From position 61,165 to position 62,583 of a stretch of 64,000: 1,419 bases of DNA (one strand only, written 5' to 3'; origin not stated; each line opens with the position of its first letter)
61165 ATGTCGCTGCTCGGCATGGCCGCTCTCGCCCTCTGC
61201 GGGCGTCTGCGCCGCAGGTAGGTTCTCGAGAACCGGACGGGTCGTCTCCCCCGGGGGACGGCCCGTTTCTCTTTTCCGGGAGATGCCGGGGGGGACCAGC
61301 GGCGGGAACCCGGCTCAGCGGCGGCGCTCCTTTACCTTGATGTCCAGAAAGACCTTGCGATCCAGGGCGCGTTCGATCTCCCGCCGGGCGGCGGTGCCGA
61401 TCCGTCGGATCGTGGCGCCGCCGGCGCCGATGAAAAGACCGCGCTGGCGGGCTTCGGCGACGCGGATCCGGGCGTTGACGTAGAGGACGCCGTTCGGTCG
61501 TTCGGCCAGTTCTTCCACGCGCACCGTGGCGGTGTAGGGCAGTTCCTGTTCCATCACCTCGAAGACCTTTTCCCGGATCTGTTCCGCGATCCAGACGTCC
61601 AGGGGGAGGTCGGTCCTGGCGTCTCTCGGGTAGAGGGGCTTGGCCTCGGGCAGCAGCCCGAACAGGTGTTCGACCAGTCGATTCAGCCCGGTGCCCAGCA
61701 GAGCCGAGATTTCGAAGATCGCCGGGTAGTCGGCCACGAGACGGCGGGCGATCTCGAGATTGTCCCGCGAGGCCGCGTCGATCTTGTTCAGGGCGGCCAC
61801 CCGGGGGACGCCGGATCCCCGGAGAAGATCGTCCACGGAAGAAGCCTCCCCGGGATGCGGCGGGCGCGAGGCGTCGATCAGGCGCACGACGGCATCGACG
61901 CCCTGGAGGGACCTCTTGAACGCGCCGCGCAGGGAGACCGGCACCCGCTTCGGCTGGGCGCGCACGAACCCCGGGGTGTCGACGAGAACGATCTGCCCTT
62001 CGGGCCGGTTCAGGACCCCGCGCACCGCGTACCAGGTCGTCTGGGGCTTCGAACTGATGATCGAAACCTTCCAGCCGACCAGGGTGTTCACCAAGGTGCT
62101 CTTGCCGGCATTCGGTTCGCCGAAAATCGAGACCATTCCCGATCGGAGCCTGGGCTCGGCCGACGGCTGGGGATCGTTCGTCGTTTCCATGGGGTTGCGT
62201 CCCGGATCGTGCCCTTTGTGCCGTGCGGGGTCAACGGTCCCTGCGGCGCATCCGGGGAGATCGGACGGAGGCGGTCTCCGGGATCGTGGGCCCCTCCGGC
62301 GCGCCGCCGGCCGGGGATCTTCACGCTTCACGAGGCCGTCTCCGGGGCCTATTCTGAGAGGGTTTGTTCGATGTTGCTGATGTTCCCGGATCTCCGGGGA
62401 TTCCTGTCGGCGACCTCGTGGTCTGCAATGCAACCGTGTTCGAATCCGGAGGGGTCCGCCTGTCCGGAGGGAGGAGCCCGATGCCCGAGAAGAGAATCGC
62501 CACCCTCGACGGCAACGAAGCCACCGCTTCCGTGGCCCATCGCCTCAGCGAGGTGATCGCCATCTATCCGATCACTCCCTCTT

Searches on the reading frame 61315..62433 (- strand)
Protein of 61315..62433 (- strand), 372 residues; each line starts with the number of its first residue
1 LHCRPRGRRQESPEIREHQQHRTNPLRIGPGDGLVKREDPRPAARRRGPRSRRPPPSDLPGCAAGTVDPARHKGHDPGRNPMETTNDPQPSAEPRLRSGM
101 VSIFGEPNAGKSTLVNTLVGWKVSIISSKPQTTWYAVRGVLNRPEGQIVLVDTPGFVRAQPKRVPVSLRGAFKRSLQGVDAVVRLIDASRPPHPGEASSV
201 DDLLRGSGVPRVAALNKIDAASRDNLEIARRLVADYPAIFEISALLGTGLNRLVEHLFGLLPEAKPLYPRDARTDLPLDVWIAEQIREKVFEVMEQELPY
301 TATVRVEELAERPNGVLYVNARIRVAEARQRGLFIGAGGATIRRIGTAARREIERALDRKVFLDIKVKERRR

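Call 63: search_protein_families(library=pfam, proteins=[window:61315-62433:-], max_evalue=0.0001)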
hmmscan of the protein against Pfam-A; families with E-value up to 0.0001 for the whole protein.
window:61315-62433:- (372 aa): 6 families
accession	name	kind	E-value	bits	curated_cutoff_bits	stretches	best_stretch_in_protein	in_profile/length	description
PF01926.29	MMR_HSR1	-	2.5e-18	66.7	21.9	1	101-217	2-113/113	50S ribosome-binding GTPase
PF07650.23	KH_2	-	2.6e-09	37.2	22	1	297-368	1-72/78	KH domain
PF02421.24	FeoB_N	-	2.3e-08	34.1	27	1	101-255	3-154/156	Ferrous iron transport protein B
PF00009.33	GTP_EFTU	-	3.3e-07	30.5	26.5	0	147-262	70-187/188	Elongation factor Tu GTP binding domain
PF00350.29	Dynamin_N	-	1.4e-06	28.8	27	0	101-132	1-32/168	Dynamin family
PF03193.22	RsgA_GTPase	-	4.5e-05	23.8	30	0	91-158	99-170/174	RsgA GTPase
